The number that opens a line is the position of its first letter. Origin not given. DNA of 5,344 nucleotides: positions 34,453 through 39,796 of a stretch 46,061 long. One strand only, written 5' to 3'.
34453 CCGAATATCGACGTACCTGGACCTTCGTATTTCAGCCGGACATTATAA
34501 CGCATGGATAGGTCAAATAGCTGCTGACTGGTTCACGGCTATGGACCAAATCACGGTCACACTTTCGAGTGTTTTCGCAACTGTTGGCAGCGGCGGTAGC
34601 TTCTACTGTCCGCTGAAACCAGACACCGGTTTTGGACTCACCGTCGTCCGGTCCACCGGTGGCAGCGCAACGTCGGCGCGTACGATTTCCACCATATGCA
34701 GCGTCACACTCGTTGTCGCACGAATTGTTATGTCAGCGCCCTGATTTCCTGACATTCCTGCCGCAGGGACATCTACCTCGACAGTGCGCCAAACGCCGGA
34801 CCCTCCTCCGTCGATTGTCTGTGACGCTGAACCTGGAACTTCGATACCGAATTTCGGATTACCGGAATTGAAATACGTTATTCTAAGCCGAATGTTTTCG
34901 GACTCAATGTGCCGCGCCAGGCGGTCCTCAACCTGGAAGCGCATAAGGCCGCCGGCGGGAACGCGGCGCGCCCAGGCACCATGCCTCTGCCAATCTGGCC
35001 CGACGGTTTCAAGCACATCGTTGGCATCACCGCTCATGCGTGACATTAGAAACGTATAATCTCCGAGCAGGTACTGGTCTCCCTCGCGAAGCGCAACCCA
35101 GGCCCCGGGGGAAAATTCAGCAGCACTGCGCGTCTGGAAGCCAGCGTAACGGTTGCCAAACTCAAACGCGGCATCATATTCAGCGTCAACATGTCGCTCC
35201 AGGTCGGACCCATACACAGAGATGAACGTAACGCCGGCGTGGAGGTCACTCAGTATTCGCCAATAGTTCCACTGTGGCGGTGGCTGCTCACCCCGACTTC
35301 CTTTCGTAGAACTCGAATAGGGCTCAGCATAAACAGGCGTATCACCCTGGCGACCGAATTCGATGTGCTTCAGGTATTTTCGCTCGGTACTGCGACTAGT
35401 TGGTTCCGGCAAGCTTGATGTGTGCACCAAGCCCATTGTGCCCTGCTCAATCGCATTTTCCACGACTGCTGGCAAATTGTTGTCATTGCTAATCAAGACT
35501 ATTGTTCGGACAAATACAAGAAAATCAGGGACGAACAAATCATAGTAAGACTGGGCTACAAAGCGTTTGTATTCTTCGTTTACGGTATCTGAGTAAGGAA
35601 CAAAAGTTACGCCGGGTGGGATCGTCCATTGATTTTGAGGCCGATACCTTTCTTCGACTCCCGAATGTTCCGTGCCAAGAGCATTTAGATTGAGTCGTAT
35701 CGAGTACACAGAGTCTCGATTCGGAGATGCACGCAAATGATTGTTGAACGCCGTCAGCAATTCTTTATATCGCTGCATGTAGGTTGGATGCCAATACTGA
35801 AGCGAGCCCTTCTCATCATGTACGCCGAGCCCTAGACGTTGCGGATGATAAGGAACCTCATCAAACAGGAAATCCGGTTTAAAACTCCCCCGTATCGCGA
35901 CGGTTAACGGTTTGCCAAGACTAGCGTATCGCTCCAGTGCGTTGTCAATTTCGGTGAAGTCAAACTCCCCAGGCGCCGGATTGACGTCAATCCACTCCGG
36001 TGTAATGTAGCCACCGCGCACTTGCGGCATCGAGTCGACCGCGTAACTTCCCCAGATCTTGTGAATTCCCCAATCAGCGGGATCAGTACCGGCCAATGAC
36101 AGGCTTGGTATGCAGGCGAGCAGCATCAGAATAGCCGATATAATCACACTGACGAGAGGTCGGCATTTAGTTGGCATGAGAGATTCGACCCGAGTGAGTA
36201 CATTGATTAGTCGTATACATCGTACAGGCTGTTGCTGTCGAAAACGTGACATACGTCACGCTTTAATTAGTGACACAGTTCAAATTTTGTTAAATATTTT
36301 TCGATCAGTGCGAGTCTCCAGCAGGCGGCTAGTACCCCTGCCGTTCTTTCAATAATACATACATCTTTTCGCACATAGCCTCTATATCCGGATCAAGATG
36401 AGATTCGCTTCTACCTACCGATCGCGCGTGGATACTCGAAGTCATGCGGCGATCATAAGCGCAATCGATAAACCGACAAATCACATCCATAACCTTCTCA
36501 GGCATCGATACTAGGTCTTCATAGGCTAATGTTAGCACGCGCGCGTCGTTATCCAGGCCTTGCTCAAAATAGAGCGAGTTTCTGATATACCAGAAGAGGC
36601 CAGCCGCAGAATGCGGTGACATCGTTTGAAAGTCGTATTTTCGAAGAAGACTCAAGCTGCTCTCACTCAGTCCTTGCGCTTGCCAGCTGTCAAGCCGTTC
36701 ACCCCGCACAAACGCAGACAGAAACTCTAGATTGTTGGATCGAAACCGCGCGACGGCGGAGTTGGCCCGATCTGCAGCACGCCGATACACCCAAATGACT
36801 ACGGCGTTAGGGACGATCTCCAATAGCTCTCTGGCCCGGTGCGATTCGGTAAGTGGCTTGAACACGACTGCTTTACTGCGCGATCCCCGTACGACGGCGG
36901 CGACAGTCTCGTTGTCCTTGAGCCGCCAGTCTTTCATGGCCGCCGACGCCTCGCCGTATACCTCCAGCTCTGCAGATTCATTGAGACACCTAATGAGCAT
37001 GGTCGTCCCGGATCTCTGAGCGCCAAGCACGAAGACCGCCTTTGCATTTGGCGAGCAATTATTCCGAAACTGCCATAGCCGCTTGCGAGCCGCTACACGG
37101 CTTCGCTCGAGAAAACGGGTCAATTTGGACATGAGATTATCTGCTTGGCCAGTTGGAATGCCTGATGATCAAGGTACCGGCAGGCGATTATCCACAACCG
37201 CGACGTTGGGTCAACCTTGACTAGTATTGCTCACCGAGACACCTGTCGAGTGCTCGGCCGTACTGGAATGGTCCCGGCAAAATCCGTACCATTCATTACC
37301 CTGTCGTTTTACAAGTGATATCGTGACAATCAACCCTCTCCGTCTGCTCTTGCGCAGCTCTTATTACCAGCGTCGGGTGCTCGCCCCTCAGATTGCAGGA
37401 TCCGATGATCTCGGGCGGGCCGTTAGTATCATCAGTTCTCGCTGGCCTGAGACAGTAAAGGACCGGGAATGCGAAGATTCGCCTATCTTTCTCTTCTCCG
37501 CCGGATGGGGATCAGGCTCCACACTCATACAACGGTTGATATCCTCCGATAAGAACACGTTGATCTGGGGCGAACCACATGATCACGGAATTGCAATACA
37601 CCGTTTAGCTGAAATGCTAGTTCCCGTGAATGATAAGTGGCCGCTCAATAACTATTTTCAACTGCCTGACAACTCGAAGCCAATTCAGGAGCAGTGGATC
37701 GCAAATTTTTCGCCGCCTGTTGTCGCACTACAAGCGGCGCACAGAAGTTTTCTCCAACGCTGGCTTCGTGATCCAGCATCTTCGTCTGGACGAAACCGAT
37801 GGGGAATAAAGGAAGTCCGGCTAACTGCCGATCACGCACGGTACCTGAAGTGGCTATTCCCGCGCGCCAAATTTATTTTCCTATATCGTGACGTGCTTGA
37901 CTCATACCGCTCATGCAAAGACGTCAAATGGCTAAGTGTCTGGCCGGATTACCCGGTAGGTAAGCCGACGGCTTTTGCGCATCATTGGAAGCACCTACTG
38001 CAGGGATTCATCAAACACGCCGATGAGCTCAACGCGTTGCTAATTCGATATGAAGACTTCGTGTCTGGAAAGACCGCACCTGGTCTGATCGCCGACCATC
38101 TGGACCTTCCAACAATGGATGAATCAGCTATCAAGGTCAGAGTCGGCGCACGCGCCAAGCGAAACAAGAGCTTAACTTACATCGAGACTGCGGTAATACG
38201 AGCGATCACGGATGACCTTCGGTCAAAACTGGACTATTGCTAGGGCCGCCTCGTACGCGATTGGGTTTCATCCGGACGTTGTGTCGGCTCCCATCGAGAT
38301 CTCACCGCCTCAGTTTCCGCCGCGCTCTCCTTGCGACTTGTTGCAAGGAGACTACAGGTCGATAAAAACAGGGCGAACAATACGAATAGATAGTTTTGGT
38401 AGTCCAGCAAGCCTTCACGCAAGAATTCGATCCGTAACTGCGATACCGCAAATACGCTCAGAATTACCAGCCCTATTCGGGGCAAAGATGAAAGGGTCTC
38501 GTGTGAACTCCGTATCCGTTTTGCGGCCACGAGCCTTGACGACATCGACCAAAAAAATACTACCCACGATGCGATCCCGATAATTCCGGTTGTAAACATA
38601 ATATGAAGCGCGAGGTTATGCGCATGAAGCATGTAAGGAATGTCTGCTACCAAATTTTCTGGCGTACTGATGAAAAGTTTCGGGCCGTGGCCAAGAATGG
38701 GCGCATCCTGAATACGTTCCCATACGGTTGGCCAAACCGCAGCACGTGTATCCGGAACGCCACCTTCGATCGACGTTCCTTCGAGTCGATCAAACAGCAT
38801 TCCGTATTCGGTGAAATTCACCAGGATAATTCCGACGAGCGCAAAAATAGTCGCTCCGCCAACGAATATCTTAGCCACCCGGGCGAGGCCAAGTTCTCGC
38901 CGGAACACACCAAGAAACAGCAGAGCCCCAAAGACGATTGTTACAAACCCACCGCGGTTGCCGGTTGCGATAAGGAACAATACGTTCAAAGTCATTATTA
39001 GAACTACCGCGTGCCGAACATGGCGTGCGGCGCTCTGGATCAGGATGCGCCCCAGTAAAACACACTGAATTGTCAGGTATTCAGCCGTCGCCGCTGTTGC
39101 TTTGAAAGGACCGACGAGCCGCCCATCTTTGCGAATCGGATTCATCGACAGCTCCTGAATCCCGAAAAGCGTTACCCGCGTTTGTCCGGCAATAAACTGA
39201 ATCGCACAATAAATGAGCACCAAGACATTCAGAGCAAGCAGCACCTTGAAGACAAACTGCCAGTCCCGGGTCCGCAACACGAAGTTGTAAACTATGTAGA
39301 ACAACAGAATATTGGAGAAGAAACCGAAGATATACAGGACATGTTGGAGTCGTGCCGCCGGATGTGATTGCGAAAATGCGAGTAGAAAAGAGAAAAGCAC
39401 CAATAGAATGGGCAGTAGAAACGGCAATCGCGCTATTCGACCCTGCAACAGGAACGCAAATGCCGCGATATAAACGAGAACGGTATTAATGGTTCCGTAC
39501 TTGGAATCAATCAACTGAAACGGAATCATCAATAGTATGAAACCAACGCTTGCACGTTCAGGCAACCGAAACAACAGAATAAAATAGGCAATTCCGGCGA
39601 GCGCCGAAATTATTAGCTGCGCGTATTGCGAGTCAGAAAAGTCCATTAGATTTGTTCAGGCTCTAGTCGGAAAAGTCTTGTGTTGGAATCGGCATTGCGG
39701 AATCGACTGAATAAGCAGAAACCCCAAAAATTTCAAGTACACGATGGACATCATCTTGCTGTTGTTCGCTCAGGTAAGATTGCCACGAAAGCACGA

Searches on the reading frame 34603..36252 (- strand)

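Call 67: search_protein_families(library=pfam, proteins=[window:34603-36252:-], max_evalue=0.05)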
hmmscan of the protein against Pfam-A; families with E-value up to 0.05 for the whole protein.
window:34603-36252:- (549 aa): 1 family
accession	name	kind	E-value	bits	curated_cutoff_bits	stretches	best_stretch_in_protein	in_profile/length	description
PF02449.21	Glyco_hydro_42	-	0.035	13.9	21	0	87-172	34-118/376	Beta-galactosidase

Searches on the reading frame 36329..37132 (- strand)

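Call 67: search_protein_families(library=pfam, proteins=[window:36329-37132:-], max_evalue=0.05)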
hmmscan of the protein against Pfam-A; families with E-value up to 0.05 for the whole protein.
window:36329-37132:- (267 aa): 4 families
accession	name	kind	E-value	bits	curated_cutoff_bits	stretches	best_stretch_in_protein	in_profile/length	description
PF13469.12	Sulfotransfer_3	-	1.7e-16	61.6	27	2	66-227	76-215/216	Sulfotransferase family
PF00685.33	Sulfotransfer_1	-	2.9e-09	37.1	22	1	32-233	3-190/255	Sulfotransferase domain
PF11743.13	DUF3301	-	0.036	14.2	25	0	110-168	11-67/95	Protein of unknown function (DUF3301)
PF17784.7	Sulfotransfer_4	-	0.043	14.1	22.8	0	33-134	2-115/215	Sulfotransferase domain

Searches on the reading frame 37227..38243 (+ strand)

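Call 67: search_protein_families(library=pfam, proteins=[window:37227-38243:+], max_evalue=0.05)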
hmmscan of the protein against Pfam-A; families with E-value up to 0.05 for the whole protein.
window:37227-38243:+ (338 aa): 1 family
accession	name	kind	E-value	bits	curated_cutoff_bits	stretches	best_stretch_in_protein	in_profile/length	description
PF13469.12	Sulfotransfer_3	-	9.8e-11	42.8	27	1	94-282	8-199/216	Sulfotransferase family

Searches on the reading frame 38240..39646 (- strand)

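Call 67: search_protein_families(library=pfam, proteins=[window:38240-39646:-], max_evalue=0.05)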
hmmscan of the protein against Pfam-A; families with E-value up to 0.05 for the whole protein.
window:38240-39646:- (468 aa): 1 family
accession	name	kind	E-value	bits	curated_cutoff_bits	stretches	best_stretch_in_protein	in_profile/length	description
PF04932.20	Wzy_C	-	1.2e-17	64.6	31.7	1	218-362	3-149/149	O-Antigen ligase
